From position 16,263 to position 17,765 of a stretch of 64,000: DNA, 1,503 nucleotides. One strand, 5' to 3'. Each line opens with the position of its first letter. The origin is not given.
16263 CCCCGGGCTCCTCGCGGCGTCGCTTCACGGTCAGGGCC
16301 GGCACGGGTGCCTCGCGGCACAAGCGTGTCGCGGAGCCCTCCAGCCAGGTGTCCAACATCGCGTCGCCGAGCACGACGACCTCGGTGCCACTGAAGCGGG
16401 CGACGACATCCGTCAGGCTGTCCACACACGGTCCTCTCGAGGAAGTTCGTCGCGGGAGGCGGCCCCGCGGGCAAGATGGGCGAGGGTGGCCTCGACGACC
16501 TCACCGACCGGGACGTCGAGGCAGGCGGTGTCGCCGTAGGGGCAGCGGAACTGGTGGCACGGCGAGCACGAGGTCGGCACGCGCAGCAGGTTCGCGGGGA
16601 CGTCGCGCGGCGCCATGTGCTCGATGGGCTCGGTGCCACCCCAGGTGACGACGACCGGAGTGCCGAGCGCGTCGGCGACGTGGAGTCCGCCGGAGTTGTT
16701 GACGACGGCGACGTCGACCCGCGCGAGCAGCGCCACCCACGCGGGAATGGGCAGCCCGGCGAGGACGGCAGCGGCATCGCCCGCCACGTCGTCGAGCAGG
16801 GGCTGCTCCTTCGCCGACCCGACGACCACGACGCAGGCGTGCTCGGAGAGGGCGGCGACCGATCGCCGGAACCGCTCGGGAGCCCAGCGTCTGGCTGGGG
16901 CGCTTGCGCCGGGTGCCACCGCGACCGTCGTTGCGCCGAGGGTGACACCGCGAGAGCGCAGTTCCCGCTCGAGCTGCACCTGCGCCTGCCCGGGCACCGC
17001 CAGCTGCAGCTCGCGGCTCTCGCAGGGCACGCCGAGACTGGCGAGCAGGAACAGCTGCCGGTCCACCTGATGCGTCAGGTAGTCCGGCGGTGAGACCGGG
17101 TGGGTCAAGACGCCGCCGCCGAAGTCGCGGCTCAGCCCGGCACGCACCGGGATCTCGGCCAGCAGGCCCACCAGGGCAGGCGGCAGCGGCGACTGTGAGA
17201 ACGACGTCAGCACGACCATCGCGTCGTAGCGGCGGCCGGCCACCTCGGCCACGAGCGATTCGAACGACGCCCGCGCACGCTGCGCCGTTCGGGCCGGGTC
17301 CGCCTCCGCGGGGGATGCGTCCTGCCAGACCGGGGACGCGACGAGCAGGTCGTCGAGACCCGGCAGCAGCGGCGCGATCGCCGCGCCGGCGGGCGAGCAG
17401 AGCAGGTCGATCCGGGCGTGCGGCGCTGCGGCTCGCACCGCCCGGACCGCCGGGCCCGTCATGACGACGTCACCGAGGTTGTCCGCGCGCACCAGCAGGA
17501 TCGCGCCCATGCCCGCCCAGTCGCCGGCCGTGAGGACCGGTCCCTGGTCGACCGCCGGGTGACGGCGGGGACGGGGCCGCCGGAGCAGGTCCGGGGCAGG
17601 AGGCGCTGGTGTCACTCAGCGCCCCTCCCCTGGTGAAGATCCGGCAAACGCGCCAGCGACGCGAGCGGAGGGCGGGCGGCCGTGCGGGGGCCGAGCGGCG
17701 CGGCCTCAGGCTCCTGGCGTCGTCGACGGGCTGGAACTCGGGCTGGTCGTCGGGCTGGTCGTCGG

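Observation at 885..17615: ADP-heptose based glycan-assembly locus in a Gram-positive high-GC genome (candidate undescribed heptoglycan / glycoconjugate system)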

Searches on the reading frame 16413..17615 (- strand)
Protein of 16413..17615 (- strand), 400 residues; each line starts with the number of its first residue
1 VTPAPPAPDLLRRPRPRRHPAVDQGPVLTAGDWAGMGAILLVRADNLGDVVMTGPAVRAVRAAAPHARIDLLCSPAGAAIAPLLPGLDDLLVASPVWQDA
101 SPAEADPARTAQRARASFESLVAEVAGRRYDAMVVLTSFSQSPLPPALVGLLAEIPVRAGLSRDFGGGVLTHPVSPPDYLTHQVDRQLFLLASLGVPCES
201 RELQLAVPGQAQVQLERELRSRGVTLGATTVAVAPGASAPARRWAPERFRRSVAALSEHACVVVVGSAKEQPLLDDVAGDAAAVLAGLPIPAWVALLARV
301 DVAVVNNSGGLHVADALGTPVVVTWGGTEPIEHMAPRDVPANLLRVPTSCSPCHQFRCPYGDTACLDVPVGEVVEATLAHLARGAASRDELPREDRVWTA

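Call 7: search_protein_families(library=pfam, proteins=[window:16413-17615:-], max_evalue=0.001)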
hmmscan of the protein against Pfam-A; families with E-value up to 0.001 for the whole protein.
window:16413-17615:- (400 aa): 1 family
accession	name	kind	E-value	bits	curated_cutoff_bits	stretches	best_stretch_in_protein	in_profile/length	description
PF01075.23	Glyco_transf_9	-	1e-19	71.3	22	1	121-361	4-244/247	Glycosyltransferase family 9 (heptosyltransferase)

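Call 23: search_protein_families(library=ncbifam, proteins=[window:16413-17615:-], max_evalue=0.00001)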
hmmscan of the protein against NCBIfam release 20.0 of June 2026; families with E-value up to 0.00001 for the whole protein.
window:16413-17615:- (400 aa): 5 families
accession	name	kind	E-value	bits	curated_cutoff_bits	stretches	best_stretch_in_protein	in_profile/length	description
TIGR02195.1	heptsyl_trn_II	equivalog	2.8e-25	89.2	134.6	1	39-375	2-332/339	lipopolysaccharide heptosyltransferase II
TIGR02193.1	heptsyl_trn_I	equivalog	4.2e-15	55.8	185.3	1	39-333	2-289/320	lipopolysaccharide heptosyltransferase I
TIGR02201.1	heptsyl_trn_III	equivalog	9.8e-11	41.3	170.2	1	39-331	2-292/344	putative lipopolysaccharide heptosyltransferase III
NF007742.0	PRK10422.1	equivalog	1.6e-10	40.3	467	1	38-329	7-292/352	lipopolysaccharide core heptosyltransferase RfaQ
NF008162.0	PRK10916.1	equivalog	3.1e-09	36.5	569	1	39-346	3-307/348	ADP-heptose--LPS heptosyltransferase RfaF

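Call 28: find_homologous_proteins(query=window:16413-17615:-, max_evalue=1e-10)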
Query window:16413-17615:- (400 aa): 552 proteins with E <= 1e-10 among 8000 candidates; the best 120 are listed.
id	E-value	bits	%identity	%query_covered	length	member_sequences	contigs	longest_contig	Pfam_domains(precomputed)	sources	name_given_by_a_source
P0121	5.1e-256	867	100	100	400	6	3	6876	PF01075.24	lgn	-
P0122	2.5e-120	420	60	88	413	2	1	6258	PF01075.24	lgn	-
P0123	1.8e-91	325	53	88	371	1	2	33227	PF01075.24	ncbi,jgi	jgi:ADP-heptose:LPS heptosyltransferase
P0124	1.6e-87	312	52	88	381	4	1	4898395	PF01075.24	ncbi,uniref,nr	ncbi:ADP-heptose--lipooligosaccharide heptosyltransferase II [Carbonactinospora thermoautotrophica]|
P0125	8.8e-86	307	50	93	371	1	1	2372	PF01075.24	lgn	-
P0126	2.7e-85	305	52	84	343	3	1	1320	PF01075.24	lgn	-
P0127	5.0e-85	304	51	90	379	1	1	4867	PF01075.24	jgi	jgi:ADP-heptose:LPS heptosyltransferase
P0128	5.3e-85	304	50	86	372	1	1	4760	PF01075.24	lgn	-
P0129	9.6e-85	303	52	84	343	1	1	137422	PF01075.24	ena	-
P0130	9.8e-85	303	49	90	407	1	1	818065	PF01075.24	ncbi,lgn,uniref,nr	ncbi:glycosyltransferase family 9 protein [Streptoalloteichus hindustanus]|uniref:ADP-heptose:LPS he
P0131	6.2e-84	301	50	87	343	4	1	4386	PF01075.24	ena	-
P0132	1.5e-83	299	49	88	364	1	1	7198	PF01075.24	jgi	jgi:ADP-heptose:LPS heptosyltransferase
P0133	1.9e-83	299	50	90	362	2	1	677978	PF01075.24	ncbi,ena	-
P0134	3.7e-83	298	51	84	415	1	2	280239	PF01075.24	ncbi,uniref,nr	ncbi:ADP-heptose:LPS heptosyltransferase [Streptoalloteichus tenebrarius]|uniref:ADP-heptose:LPS hep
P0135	3.9e-83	298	50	94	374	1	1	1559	PF01075.24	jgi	jgi:ADP-heptose:LPS heptosyltransferase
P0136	3.9e-83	298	49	88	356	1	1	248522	PF01075.24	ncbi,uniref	ncbi:glycosyltransferase family 9 protein [Phytohabitans kaempferiae]|uniref:Glycosyltransferase fam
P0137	5.2e-83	298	49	91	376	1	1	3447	PF01075.24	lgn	-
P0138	5.7e-83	297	48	93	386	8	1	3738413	PF01075.24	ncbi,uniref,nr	ncbi:glycosyltransferase family 9 protein [Pseudonocardia cypriaca]|uniref:ADP-heptose:LPS heptosylt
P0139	6.9e-83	297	51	90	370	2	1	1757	PF01075.24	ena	-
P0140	1.6e-82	296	50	90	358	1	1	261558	PF01075.24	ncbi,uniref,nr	ncbi:glycosyltransferase family 9 protein [Phytohabitans sp. ZYX-F-186]|uniref:Glycosyltransferase f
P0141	1.9e-82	296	50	90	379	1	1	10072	PF01075.24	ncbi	-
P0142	2.4e-82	295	50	90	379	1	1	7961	PF01075.24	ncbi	-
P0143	2.5e-82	295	51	85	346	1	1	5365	PF01075.24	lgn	-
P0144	2.7e-82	295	50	92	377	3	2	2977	PF01075.24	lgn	-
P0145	3.8e-82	295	49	88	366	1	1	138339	PF01075.24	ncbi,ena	-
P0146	4.5e-82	294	51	96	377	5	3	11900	PF01075.24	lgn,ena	-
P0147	4.5e-82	294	48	93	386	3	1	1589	PF01075.24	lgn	-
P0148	4.8e-82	294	50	84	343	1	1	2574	PF01075.24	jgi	jgi:ADP-heptose:LPS heptosyltransferase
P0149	6.8e-82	294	50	91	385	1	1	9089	PF01075.24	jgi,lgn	jgi:ADP-heptose:LPS heptosyltransferase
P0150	8.6e-82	294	50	87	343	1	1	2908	PF01075.24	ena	-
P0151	9.2e-82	293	49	88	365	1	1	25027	PF01075.24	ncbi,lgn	ncbi:MAG TPA: glycosyltransferase family 9 protein [Pseudonocardia sp.]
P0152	1.4e-81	293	51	86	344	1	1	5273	PF01075.24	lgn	-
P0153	1.5e-81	293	47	92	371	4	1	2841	PF01075.24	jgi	jgi:ADP-heptose:LPS heptosyltransferase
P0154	1.7e-81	293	47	92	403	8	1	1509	PF01075.24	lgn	-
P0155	2.3e-81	292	49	90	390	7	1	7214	PF01075.24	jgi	jgi:ADP-heptose:LPS heptosyltransferase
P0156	2.4e-81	292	50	88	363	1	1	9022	PF01075.24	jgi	jgi:ADP-heptose:LPS heptosyltransferase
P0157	3.6e-81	291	48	92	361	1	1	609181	PF01075.24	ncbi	-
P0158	3.8e-81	291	49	90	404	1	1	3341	PF01075.24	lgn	-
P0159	4.5e-81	291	51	87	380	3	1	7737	PF01075.24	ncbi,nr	ncbi:MAG: glycosyltransferase family 9 protein [Actinomycetota bacterium]|nr:glycosyltransferase fam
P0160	4.7e-81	291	49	90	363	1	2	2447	PF01075.24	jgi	jgi:ADP-heptose:LPS heptosyltransferase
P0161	4.9e-81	291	50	87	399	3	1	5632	PF01075.24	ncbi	-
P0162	5.7e-81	291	47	91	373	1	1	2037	PF01075.24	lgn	-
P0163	5.9e-81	291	51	89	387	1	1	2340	PF01075.24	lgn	-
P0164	5.9e-81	291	49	91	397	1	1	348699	PF01075.24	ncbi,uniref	ncbi:glycosyltransferase family 9 protein [Pseudonocardia adelaidensis]|uniref:Glycosyltransferase f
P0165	8.0e-81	290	49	90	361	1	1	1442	PF01075.24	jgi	jgi:ADP-heptose:LPS heptosyltransferase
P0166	1.1e-80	290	49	90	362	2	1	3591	PF01075.24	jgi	jgi:ADP-heptose:LPS heptosyltransferase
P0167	1.2e-80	290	51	84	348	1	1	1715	PF01075.24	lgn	-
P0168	1.4e-80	289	50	90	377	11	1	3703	PF01075.24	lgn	-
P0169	1.6e-80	289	49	84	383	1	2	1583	PF01075.24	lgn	-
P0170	1.7e-80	289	50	90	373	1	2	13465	PF01075.24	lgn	-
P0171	2.3e-80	289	47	90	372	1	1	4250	PF01075.24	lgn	-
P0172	2.5e-80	289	48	90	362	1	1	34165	PF01075.24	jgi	jgi:ADP-heptose:LPS heptosyltransferase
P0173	2.5e-80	289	49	92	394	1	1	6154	PF01075.24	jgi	-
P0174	2.7e-80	289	49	90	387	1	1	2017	PF01075.24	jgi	jgi:ADP-heptose:LPS heptosyltransferase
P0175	2.7e-80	289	50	86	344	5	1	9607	PF01075.24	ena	-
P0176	3.7e-80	288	48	93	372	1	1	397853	PF01075.24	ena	-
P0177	3.7e-80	288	52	84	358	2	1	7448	PF01075.24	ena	-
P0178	4.3e-80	288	49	95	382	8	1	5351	PF01075.24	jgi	-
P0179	7.7e-80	287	48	93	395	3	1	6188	PF01075.24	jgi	jgi:ADP-heptose:LPS heptosyltransferase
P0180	8.2e-80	287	48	91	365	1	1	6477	PF01075.24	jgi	jgi:ADP-heptose:LPS heptosyltransferase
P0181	9.3e-80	287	49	90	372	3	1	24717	PF01075.24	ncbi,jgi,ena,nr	ncbi:MAG TPA: glycosyltransferase family 9 protein [Pseudonocardia sp.]|nr:glycosyltransferase famil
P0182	1.1e-79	287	50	84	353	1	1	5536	PF01075.24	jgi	jgi:ADP-heptose:LPS heptosyltransferase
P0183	1.2e-79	287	50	84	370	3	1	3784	PF01075.24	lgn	-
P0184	1.2e-79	286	49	89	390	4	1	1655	PF01075.24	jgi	jgi:ADP-heptose:LPS heptosyltransferase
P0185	1.7e-79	286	49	91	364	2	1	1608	PF01075.24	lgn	-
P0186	1.7e-79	286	49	89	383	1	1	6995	PF01075.24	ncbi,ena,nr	ncbi:MAG TPA: glycosyltransferase family 9 protein [Pseudonocardia sp.]|nr:glycosyltransferase famil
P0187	1.7e-79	286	46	90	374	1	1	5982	PF01075.24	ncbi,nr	ncbi:MAG: glycosyltransferase family 9 protein [Actinomycetota bacterium]|nr:glycosyltransferase fam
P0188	2.0e-79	286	47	91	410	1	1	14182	PF01075.24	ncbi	ncbi:MAG: glycosyltransferase family 9 protein [Pseudonocardiaceae bacterium]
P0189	2.1e-79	286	49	91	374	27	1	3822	PF01075.24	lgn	-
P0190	2.3e-79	286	50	88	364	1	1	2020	PF01075.24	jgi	jgi:ADP-heptose:LPS heptosyltransferase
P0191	2.3e-79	286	48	92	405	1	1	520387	PF01075.24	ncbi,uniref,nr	ncbi:glycosyl transferase [Longimycelium tulufanense]|uniref:Glycosyl transferase n=1 Tax=Longimycel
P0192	2.6e-79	285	50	83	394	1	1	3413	PF01075.24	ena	-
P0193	2.9e-79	285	48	91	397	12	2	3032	PF01075.24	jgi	jgi:ADP-heptose:LPS heptosyltransferase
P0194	3.2e-79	285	47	90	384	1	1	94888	PF01075.24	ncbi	ncbi:glycosyltransferase family 9 protein [Phytohabitans houttuyneae]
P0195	3.2e-79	285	48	96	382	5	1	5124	PF01075.24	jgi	jgi:ADP-heptose:LPS heptosyltransferase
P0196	3.5e-79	285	50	87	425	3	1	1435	PF01075.24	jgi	jgi:ADP-heptose:LPS heptosyltransferase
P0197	4.4e-79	285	50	90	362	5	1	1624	PF01075.24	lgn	-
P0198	4.7e-79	285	50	90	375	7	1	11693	PF01075.24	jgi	jgi:ADP-heptose:LPS heptosyltransferase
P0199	5.0e-79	284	51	85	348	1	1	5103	PF01075.24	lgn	-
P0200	5.4e-79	284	50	89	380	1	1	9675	PF01075.24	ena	-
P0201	6.7e-79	284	49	90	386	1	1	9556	PF01075.24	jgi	jgi:ADP-heptose:LPS heptosyltransferase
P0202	6.8e-79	284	49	93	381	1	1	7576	PF01075.24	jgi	-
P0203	8.4e-79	284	48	90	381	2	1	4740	PF01075.24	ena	-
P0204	8.8e-79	284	47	90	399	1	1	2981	PF01075.24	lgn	-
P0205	9.3e-79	284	50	88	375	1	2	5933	PF01075.24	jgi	jgi:ADP-heptose:LPS heptosyltransferase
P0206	9.5e-79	283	48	89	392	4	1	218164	PF01075.24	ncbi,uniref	ncbi:glycosyltransferase family 9 protein [Pseudonocardia zijingensis]|uniref:glycosyltransferase fa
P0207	1.2e-78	283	48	89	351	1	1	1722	PF01075.24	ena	-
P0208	1.3e-78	283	49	96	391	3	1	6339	PF01075.24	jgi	jgi:ADP-heptose:LPS heptosyltransferase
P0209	1.3e-78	283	50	90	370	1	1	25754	PF01075.24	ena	-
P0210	1.5e-78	283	50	86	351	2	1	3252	PF01075.24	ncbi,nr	ncbi:MAG: glycosyltransferase family 9 protein [Actinomycetota bacterium]|nr:glycosyltransferase fam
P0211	1.7e-78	283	46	87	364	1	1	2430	PF01075.24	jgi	jgi:ADP-heptose:LPS heptosyltransferase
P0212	1.8e-78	283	49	86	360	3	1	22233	PF01075.24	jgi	jgi:ADP-heptose:LPS heptosyltransferase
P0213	1.8e-78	283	49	90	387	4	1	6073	PF01075.24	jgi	jgi:ADP-heptose:LPS heptosyltransferase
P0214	1.9e-78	283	48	92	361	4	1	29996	PF01075.24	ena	-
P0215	2.1e-78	282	49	87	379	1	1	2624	PF01075.24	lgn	-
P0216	2.6e-78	282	48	92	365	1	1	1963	PF01075.24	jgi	jgi:ADP-heptose:LPS heptosyltransferase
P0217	2.8e-78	282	47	90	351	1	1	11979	PF01075.24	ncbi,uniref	ncbi:glycosyltransferase family 9 protein [Phytohabitans flavus]|uniref:glycosyltransferase family 9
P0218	3.4e-78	282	48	90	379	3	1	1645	PF01075.24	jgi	jgi:ADP-heptose:LPS heptosyltransferase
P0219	3.7e-78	282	49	90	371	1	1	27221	PF01075.24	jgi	jgi:ADP-heptose:LPS heptosyltransferase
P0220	4.2e-78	281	49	90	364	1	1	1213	PF01075.24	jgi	jgi:ADP-heptose:LPS heptosyltransferase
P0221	4.5e-78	281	44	87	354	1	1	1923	PF01075.24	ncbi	-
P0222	5.6e-78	281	50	88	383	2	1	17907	PF01075.24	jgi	jgi:ADP-heptose:LPS heptosyltransferase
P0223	5.7e-78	281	47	89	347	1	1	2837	PF01075.24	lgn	-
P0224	5.7e-78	281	49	89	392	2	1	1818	PF01075.24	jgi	-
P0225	6.1e-78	281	47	91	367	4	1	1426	PF01075.24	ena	-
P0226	6.3e-78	281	48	90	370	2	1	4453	PF01075.24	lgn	-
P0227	6.6e-78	281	46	95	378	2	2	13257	PF01075.24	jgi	jgi:ADP-heptose:LPS heptosyltransferase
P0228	6.9e-78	281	49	89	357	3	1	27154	PF01075.24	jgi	-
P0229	7.7e-78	281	48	88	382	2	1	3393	PF01075.24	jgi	jgi:ADP-heptose:LPS heptosyltransferase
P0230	8.7e-78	280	48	86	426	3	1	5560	PF01075.24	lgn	-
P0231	9.5e-78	280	48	92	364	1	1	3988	PF01075.24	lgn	-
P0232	1.3e-77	280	48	90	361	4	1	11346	PF01075.24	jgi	jgi:ADP-heptose:LPS heptosyltransferase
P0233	1.5e-77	280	49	86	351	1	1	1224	PF01075.24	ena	-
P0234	1.5e-77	280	49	89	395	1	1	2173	PF01075.24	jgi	jgi:ADP-heptose:LPS heptosyltransferase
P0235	1.6e-77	279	49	88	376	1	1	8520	PF01075.24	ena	-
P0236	1.6e-77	279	48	88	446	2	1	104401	PF01075.24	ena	-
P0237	1.8e-77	279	47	86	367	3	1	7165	PF01075.24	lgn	-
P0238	1.9e-77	279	48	86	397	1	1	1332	PF01075.24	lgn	-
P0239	2.0e-77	279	48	91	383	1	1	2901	PF01075.24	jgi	jgi:ADP-heptose:LPS heptosyltransferase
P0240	2.0e-77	279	50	86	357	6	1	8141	PF01075.24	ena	-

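Call 29: find_encoding_contigs(protein=P0124, flank=10000, max_places=1)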
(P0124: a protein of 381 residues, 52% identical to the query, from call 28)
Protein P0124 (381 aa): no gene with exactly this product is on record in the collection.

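Call 30: find_encoding_contigs(protein=P0138, flank=10000, max_places=1)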
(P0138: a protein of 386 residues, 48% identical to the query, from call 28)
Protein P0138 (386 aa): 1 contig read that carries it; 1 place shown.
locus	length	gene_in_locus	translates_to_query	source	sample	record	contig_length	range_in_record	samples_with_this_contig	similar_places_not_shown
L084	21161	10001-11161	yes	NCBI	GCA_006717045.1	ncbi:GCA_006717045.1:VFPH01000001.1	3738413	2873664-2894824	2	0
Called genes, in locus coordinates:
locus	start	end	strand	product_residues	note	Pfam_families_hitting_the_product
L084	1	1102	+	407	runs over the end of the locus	PF08323:Glyco_transf_5 (faint), PF13439:Glyco_transf_4, PF13477:Glyco_trans_4_2 (weak), PF13579:Glyco_trans_4_4, PF20706:GT4-conflict, PF00534:Glycos_transf_1, PF13692:Glyco_trans_1_4, PF13524:Glyco_trans_1_2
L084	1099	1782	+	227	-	PF13580:SIS_2, PF01380:SIS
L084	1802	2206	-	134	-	PF00903:Glyoxalase, PF18029:Glyoxalase_6 (weak), PF22677:Ble-like_N (faint)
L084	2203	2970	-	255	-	PF01022:HTH_5, PF12840:HTH_20, PF01451:LMWPc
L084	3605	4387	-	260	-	PF01975:SurE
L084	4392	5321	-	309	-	PF00294:PfkB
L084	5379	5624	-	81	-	-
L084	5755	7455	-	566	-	PF01268:FTHFS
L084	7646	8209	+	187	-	PF13344:Hydrolase_6 (weak), PF00702:Hydrolase, PF13419:HAD_2 (weak), PF13242:Hydrolase_like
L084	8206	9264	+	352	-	PF01075:Glyco_transf_9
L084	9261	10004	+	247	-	PF00106:adh_short, PF01370:Epimerase (weak), PF08659:KR (weak), PF13561:adh_short_C2, PF23441:SDR (weak)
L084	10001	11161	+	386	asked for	PF01075:Glyco_transf_9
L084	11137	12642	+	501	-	PF00294:PfkB, PF01467:CTP_transf_like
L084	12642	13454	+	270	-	PF00535:Glycos_transf_2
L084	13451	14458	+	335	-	PF00294:PfkB, PF08543:Phos_pyr_kin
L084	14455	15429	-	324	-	PF01075:Glyco_transf_9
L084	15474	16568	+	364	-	PF01075:Glyco_transf_9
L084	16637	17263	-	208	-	-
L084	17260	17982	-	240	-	-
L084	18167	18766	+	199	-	PF03167:UDG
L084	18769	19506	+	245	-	PF04972:BON, PF08241:Methyltransf_11, PF13649:Methyltransf_25 (weak)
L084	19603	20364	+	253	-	PF00106:adh_short, PF08659:KR, PF13561:adh_short_C2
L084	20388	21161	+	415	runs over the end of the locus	PF06293:Kdo (weak), PF13224:DUF4032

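Call 31: find_encoding_contigs(protein=P0136, flank=10000, max_places=1)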
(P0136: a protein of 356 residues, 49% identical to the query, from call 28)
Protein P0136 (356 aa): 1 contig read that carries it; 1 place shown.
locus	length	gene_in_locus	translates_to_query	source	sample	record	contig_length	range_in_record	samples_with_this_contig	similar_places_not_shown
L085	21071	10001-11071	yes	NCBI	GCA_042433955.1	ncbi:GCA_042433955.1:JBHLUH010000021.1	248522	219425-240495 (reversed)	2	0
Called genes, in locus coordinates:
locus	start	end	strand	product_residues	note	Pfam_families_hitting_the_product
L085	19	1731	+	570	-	PF06439:3keto-disac_hyd (weak), PF00544:Pectate_lyase_4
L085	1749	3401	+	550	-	PF00652:Ricin_B_lectin, PF14200:RicinB_lectin_2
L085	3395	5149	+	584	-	PF04616:Glyco_hydro_43, PF14200:RicinB_lectin_2, PF00652:Ricin_B_lectin, PF14200:RicinB_lectin_2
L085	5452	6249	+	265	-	PF04672:Methyltransf_19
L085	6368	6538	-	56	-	-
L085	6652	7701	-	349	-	PF00685:Sulfotransfer_1 (faint), PF13469:Sulfotransfer_3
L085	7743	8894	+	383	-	PF13579:Glyco_trans_4_4, PF13439:Glyco_transf_4 (weak), PF00534:Glycos_transf_1, PF13692:Glyco_trans_1_4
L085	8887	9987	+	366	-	PF01075:Glyco_transf_9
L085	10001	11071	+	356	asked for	PF01075:Glyco_transf_9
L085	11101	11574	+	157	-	PF10025:DUF2267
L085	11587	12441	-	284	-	PF00535:Glycos_transf_2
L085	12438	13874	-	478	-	PF00294:PfkB, PF01467:CTP_transf_like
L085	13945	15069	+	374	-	PF01075:Glyco_transf_9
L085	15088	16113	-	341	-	PF08240:ADH_N, PF00107:ADH_zinc_N, PF13602:ADH_zinc_N_2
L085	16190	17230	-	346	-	-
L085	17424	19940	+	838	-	PF02861:Clp_N, PF13191:AAA_16 (weak), PF00004:AAA, PF17871:AAA_lid_9, PF00004:AAA, PF07724:AAA_2, PF07728:AAA_5, PF10431:ClpB_D2-small, +10 more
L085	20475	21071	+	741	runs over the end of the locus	PF07730:HisKA_3, PF02518:HATPase_c (weak), PF13581:HATPase_c_2 (weak)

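Call 35: search_solved_structures(query=window:16413-17615:-, max_evalue=0.001, show_alignments=2)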
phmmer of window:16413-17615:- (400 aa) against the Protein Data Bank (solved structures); distinct sequences matched with E-value up to 0.001: 2.
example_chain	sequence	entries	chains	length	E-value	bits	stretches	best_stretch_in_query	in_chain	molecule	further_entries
3tov_A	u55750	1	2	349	4.4e-11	45.8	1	156-332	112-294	Glycosyl transferase family 9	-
1psw_A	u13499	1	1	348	4.5e-10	42.5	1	39-350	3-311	ADP-HEPTOSE LPS HEPTOSYLTRANSFERASE II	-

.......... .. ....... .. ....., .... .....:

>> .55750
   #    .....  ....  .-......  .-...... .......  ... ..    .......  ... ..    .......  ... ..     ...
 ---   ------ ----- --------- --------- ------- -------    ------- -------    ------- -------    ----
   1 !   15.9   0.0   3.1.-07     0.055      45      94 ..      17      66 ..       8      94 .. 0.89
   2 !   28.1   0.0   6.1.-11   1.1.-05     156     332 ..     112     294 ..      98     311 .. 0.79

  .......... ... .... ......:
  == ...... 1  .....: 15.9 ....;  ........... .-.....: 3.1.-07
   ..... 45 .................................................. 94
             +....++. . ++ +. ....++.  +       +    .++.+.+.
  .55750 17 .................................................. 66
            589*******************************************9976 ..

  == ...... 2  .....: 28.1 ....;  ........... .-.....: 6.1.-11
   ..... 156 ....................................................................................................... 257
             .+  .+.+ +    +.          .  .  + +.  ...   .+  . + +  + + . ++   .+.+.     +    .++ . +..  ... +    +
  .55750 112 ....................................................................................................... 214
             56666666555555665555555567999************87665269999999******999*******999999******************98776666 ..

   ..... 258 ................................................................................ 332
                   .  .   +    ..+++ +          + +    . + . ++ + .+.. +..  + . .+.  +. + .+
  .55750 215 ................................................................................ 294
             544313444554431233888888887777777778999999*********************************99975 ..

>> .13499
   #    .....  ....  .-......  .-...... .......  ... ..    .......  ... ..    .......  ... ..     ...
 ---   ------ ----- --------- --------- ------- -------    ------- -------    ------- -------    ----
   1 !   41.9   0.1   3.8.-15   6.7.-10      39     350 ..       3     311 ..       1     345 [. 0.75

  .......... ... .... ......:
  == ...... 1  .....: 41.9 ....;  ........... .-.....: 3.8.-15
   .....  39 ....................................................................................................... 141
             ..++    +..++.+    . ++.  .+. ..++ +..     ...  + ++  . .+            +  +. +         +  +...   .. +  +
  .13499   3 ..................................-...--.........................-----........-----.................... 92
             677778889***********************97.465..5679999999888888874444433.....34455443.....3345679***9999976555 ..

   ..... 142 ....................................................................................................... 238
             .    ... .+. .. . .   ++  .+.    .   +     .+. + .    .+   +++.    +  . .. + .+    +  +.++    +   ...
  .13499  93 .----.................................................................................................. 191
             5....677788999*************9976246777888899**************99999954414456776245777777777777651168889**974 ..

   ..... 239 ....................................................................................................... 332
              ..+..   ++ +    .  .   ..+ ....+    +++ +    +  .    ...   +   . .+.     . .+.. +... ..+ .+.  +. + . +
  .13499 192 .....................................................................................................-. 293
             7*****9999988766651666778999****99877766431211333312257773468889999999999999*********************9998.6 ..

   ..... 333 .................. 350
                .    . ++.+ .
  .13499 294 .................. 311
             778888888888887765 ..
